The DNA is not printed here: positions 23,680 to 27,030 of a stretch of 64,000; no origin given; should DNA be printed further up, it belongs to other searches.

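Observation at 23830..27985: Alternative sigma factor, then a small conserved acidic protein and a 1016-aa glycine-zipper membrane protein, directly downstream of dnaG-rpoD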

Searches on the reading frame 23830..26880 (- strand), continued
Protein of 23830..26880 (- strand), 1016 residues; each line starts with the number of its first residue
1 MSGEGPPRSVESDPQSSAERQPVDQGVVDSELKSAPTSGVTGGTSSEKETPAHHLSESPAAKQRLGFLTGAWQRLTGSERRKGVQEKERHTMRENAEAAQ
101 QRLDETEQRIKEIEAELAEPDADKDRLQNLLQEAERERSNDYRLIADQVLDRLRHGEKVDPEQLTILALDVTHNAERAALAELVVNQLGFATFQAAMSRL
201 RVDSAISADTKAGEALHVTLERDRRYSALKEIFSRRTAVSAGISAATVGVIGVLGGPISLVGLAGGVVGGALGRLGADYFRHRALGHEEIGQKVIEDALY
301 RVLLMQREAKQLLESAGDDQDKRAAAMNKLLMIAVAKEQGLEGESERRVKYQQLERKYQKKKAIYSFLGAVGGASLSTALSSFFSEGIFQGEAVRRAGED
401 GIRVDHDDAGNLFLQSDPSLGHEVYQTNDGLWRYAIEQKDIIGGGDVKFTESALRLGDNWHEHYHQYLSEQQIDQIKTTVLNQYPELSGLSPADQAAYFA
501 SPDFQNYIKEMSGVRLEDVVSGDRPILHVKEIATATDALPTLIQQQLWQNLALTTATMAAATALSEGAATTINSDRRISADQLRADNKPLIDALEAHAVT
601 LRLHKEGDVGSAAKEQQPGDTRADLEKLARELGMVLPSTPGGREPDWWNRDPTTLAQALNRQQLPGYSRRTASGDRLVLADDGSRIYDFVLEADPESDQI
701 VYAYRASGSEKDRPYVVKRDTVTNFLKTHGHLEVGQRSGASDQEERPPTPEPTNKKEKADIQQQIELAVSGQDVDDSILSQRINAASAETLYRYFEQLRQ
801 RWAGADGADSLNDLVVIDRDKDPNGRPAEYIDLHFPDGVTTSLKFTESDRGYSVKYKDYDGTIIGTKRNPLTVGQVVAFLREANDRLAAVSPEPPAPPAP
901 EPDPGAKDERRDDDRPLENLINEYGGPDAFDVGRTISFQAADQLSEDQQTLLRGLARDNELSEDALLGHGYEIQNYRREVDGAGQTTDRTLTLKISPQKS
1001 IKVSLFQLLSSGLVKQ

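Call 39: predict_structure(alignment_id=A3)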
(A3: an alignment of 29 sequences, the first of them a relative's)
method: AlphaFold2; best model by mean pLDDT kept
length: 1016 residues; sequences in the alignment: 29
mean_pLDDT: 71.0   pTM: 0.40
mean pLDDT of the five models: 71.0, 70.1, 69.2, 68.7, 67.9
residues with pLDDT >= 90: 213; 70-90: 396; 50-70: 181; < 50: 226
segments of 3 or more residues with pLDDT < 50: 1-78, 210-214, 226-228, 234-268, 371-387, 443-452, 554-578, 606-617, 738-753, 894-913
pLDDT, mean of each block of 10 residues (from residue 1): 36 40 34 34 32 33 40 45 74 87 95 95 93 95 93 84 93 93 88 85 64 54 51 44 30 37 45 73 83 88 91 81 86 74 74 85 68 39 47 80 85 83 83 78 47 54 63 82 91 92 77 58 71 82 75 47 39 41 64 65 49 47 91 90 72 59 81 79 81 92 72 76 93 64 34 67 92 93 93 91 71 65 76 86 90 91 80 96 87 45 38 65 80 81 78 85 76 84 65 87 87 75
secondary structure, 60 per line:
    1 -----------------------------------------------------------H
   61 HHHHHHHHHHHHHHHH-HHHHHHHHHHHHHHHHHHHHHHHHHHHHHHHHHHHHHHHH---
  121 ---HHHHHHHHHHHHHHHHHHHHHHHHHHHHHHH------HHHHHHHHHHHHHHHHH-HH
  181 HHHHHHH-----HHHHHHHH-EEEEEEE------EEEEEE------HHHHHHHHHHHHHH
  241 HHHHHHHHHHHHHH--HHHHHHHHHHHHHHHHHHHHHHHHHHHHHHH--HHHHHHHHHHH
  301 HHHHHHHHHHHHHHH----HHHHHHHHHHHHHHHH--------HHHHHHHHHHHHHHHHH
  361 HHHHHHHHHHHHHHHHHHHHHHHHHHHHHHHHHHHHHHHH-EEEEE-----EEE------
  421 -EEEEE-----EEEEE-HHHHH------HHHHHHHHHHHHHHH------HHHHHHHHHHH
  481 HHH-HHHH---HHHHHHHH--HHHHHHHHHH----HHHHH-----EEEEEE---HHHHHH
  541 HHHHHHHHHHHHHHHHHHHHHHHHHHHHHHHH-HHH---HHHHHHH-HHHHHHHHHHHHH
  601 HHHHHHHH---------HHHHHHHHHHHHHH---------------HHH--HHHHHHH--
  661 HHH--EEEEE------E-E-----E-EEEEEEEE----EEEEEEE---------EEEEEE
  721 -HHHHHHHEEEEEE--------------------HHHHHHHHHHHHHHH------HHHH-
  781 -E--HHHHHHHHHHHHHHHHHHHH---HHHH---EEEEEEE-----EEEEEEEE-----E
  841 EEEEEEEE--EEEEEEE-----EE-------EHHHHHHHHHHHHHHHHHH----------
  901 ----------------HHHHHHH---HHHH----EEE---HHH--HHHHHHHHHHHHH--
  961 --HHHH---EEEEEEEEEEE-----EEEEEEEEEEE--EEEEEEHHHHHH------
elements in order (helices of 4 or more, strands of 3 or more residues): H60-76 H78-117 H124-154 H161-177 H179-187 H193-200 E202-208 E215-220 H227-254 H257-287 H290-315 H320-335 H344-400 E402-406 E412-414 E422-426 E432-436 H438-442 H449-463 H470-483 H485-488 H492-499 H502-511 H516-520 E526-531 H535-572 H580-586 H588-608 H618-631 H652-658 E666-670 E687-694 E699-705 E715-720 H722-728 E729-734 H755-769 H776-779 H785-804 H808-811 E815-821 E827-834 E840-848 E851-857 H873-890 H917-923 H927-930 E935-937 H946-958 H963-966 E970-980 E986-996 E999-1004 H1005-1010
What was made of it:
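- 23830..26880 (-): 1016-aa membrane protein of an unnamed Patescibacteria-specific family. Downstream partner, 5 nt after the DUF5663 stop. AF2 pLDDT 71 (call 39).
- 26419..26706 (-): Residues 59-154: N-terminal coiled-coil hairpin, predicted cytoplasmic. AF2 helices 60-117 and 124-154, pLDDT about 87-95 (call 39).
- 23833..25155 (-): Residues 576-1016: variable C-terminal region with alpha/beta domains at 666-734, 815-892 and 917-1010. Predicted cytoplasmic. AF2 (call 39).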

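Call 42: search_protein_families(library=pfam, proteins=[L014:11606-14119:+, L014:14795-15931:+, L014:11205-11606:+, L014:14085-14612:+, L016:2181-2525:+, L016:870-1487:+, L016:1489-2034:+, L017:4114-5322:-, L017:8569-9756:-, L001:1850-2734:-], max_evalue=0.01)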
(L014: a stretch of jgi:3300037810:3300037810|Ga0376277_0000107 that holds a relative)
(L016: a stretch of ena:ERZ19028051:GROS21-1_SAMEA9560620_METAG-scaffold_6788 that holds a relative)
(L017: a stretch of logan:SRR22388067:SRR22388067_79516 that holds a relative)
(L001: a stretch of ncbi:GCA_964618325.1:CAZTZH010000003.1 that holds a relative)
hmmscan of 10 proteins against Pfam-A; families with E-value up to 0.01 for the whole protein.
L014:11606-14119:+ (837 aa): 6 families
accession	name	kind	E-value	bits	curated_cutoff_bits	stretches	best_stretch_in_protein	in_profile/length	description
PF10412.15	TrwB_AAD_bind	-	2.2e-06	27.2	20.5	1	625-735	199-310/387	Type IV secretion-system coupling protein DNA-binding domain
PF12696.13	TraG-D_C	-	1.1e-05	25.9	22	1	675-739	1-68/126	TraM recognition site of TraD and TraG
PF02534.20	T4SS-DNA_transf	-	4.6e-05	22.9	20.1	1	422-718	45-347/468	Type IV secretory system Conjugative DNA transfer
PF01935.23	DUF87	-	0.00021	21.9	23.2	1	419-488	19-84/220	Helicase HerA, central domain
PF25199.1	nSTAND_NTPase5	-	0.0032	17.7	34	0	417-482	37-104/145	Novel STAND NTPase 5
PF14316.11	DUF4381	-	0.0068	17.2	27.2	0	15-72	12-67/145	Domain of unknown function (DUF4381)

L014:14795-15931:+ (378 aa): 4 families
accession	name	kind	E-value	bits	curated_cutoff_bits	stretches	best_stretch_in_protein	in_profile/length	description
PF05066.19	HARE-HTH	-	2e-12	47.7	25.9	2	237-294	8-71/71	HB1, ASXL, restriction endonuclease HTH domain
PF04545.22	Sigma70_r4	-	9.2e-10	38.3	24.1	1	32-81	3-48/50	Sigma-70, region 4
PF16007.11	DUF4777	-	0.00011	22.8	34.4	0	234-275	7-48/66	Domain of unknown function (DUF4777)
PF18289.6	HU-CCDC81_euk_2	-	0.00098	19.5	26.1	0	56-100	7-52/75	CCDC81 eukaryotic HU domain 2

L014:11205-11606:+ (133 aa): 0 families

L014:14085-14612:+ (175 aa): 0 families

L016:2181-2525:+ (114 aa): 0 families

L016:870-1487:+ (205 aa): 0 families

L016:1489-2034:+ (181 aa): 0 families

L017:4114-5322:- (402 aa): 0 families

L017:8569-9756:- (395 aa): 0 families

L001:1850-2734:- (294 aa): 1 family
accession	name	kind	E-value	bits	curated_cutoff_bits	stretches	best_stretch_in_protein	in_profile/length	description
PF23991.1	DUF7310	-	0.0047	17.8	40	0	101-166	10-74/83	Coiled-coil region of unknown function (DUF7310)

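Call 43: fold_search(model_id=the predicted structure, library=pdb)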
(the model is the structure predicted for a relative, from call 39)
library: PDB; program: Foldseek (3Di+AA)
matches with E <= 10: 269; with E <= 0.001: 0
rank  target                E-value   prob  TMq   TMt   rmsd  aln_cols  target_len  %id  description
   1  9v6e_A                1.5e-01  0.08  0.06  0.05  29.1       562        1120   10  Cryo-EM structure of human full length KICSTOR complex (state 1) (released 2025-11-12)
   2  4n9n_A                6.0e-01  0.06  0.04  0.08  35.1       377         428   14  Crystal Structure of Saccharomyces cerevisiae Upc2 Transcription Factor fused with T4 Lysozyme (released 2014-12-03)
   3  7sqc_1Y               1.0e+00  0.10  0.07  0.19  31.7       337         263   14  Ciliary C1 central pair apparatus isolated from Chlamydomonas reinhardtii (released 2022-04-13)
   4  6y2r_A                1.1e+00  0.11  0.06  0.13  18.7       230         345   12  Escherichia coli R255A RnlA endoribonuclease (single alanine mutant of RnlA) (released 2021-05-12)
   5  6y2p_A                1.2e+00  0.12  0.06  0.13  18.9       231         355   11  Escherichia coli RnlA-RnlB Toxin-Antitoxin System. (released 2021-04-14)
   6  2x0q                  1.3e+00  0.12  0.06  0.09   9.6       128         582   16  CO-COMPLEX STRUCTURE OF ALCALIGIN BIOSYNTHESIS PROTEIN C (ALCC) WITH ATP FROM Bordetella bronchiseptica (released 2010-10-27)
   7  2x0p                  1.4e+00  0.08  0.06  0.09  10.6       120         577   18  CO-COMPLEX STRUCTURE OF ALCALIGIN BIOSYNTHETASE PROTEIN C (ALCC) WITH ADENOSINE FROM Bordetella bronchiseptica (released 2010-10-27)
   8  6pe4_H                1.6e+00  0.08  0.05  0.21  19.3       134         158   13  Yeast Vo motor in complex with 1 VopQ molecule (released 2020-05-20)
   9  7uw9_g                1.7e+00  0.10  0.06  0.24  22.8       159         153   14  Citrus V-ATPase State 1, H in contact with subunit a (released 2022-07-06)
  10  9bh5_CA               1.9e+00  0.16  0.04  0.14  12.4        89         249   13  High-resolution C. elegans 80S ribosome structure - class 1 (released 2024-09-04)
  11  9h3g_BQ               2.0e+00  0.25  0.05  0.16   9.0        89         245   18  Structure of the Arabidopsis thaliana 80S ribosome in complex with P- and E-site tRNAs and mRNA (released 2026-02-04)
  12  8ip8_DA               2.0e+00  0.10  0.04  0.12   9.7        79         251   16  Wheat 80S ribosome stalled on AUG-Stop boron dependently (released 2024-02-21)
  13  7uw9_h                2.2e+00  0.08  0.05  0.22  22.3       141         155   13  Citrus V-ATPase State 1, H in contact with subunit a (released 2022-07-06)
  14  9fqr_F5               2.2e+00  0.04  0.05  0.11  55.4       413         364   10  96-nm repeat of axonemal doublet microtubules from bovine sperm (released 2025-03-26)
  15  7yta_A                2.3e+00  0.21  0.05  0.26   7.5        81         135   12  crystal structure of NtAGDP3 AGD1-2 in complex with an H3K9me2 peptide (released 2022-10-12)
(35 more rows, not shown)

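Call 54: search_protein_families(library=phrogs, proteins=[window:23830-26880:-, L001:1850-2734:-, P0035, P0038, P0041], max_evalue=0.01)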
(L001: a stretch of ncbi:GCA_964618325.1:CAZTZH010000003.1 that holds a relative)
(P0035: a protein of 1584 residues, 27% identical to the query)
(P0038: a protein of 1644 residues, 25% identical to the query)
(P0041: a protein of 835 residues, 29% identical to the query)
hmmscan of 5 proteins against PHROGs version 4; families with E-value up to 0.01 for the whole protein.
window:23830-26880:- (1016 aa): 0 families

L001:1850-2734:- (294 aa): 3 families
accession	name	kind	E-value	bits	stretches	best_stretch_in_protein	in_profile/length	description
phrog_17481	-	tail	0.0018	19.3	1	106-179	70-140/185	minor tail protein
phrog_1193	-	other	0.0036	18.3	0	124-198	15-70/76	hemolysin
phrog_5225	-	unknown function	0.0037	18.6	1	147-203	32-90/92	-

P0035 (1584 aa): 0 families

P0038 (1644 aa): 0 families

P0041 (835 aa): 0 families

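Call 74: list_cluster_members(proteins=[P0001, P0015, P0017, P0021, P0022, P0026, P0030, P0035, P0037, P0039])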
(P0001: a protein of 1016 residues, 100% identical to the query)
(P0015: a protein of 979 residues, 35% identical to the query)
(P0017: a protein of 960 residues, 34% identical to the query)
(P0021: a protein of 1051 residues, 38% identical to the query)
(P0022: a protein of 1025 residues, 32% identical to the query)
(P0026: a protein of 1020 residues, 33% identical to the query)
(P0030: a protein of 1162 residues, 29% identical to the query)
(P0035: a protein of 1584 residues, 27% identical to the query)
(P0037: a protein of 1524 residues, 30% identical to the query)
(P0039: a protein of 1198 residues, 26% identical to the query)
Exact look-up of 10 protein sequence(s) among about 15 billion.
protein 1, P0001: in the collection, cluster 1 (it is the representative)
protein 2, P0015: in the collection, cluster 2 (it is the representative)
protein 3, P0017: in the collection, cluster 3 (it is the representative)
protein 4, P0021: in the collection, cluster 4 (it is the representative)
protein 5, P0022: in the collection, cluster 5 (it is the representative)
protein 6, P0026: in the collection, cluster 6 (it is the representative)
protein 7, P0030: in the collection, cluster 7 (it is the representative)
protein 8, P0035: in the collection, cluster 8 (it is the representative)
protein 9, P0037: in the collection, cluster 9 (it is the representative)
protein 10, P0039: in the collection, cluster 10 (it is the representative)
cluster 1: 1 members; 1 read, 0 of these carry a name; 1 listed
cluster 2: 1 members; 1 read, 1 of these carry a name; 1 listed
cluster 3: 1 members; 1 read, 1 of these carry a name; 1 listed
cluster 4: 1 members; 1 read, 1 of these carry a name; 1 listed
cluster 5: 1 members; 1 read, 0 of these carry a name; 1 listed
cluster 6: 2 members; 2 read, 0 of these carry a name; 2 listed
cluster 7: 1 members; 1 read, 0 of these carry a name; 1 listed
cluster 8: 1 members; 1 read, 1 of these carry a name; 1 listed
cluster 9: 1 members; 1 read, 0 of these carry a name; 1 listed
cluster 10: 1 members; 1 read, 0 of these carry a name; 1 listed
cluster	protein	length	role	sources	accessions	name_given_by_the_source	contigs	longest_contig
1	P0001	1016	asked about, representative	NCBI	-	-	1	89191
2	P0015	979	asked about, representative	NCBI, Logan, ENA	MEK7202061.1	MAG: hypothetical protein AAB669_00805 [Patescibacteria group bacterium]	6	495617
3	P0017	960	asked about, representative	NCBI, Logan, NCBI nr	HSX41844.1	MAG TPA: hypothetical protein VLE93_00670 [Candidatus Saccharimonadales bacterium] | hypothetical protein [Candidatus Saccharimonadales bacterium]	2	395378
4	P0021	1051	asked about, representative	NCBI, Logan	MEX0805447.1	MAG: hypothetical protein WD688_19335 [Candidatus Binatia bacterium]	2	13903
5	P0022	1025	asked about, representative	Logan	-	-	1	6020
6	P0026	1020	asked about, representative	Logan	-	-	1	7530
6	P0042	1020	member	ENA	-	-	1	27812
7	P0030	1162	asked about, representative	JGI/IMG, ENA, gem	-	-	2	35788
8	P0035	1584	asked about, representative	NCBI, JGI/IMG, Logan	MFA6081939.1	MAG: nucleotide exchange factor GrpE [Patescibacteria group bacterium] | molecular chaperone GrpE (heat shock protein)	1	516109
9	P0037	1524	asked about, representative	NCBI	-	-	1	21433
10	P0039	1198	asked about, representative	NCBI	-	-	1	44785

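Call 76: find_encoding_contigs(protein=P0039, flank=8000, max_places=1)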
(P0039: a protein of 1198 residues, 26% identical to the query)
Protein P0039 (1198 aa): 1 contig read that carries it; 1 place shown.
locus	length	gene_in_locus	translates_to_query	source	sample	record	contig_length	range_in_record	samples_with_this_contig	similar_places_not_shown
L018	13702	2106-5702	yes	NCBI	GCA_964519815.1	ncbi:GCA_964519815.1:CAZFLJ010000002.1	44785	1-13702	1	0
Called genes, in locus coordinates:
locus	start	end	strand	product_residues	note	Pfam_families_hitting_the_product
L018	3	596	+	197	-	?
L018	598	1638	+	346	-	PF00076:RRM_1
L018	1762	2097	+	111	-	PF18908:DUF5663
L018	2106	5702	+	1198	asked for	-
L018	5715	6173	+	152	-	-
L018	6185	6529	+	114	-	-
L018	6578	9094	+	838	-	PF26449:DUF8128, PF02534:T4SS-DNA_transf (faint), PF12696:TraG-D_C (faint)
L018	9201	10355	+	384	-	PF04545:Sigma70_r4, PF05066:HARE-HTH (faint)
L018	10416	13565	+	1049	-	PF26449:DUF8128, PF01935:DUF87, PF02534:T4SS-DNA_transf (faint), PF10412:TrwB_AAD_bind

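Call 77: find_encoding_contigs(protein=P0037, flank=8000, max_places=1)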
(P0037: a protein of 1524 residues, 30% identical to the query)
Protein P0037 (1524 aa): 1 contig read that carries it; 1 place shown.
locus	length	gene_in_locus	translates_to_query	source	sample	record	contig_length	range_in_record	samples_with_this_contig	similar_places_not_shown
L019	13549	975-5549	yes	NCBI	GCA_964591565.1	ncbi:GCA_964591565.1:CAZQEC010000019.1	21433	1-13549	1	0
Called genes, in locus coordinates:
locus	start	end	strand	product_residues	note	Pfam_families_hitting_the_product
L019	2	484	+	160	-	?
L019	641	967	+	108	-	PF18908:DUF5663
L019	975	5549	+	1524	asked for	-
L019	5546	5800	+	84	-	-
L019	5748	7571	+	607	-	-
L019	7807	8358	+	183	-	-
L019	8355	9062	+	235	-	-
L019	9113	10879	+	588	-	PF26449:DUF8128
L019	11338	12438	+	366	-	PF04545:Sigma70_r4, PF05066:HARE-HTH (faint)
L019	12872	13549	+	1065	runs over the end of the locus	PF26449:DUF8128, PF10412:TrwB_AAD_bind (weak)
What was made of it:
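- Distant relatives have an unrelated Sigma70_r4/HARE-HTH protein in the same cluster (calls 42, 76, 77).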

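Call 80: search_solved_structures(query=A3, max_evalue=1)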
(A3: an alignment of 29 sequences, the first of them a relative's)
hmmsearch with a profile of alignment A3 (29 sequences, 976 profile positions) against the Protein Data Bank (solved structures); distinct sequences matched with E-value up to 1: 0.
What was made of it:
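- On Type IV secretion system structural subunits (VirB3/4/6/8, PrgH/I/L, TraG, T4CP): A profile search against PDB gives 0 hits (call 80).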
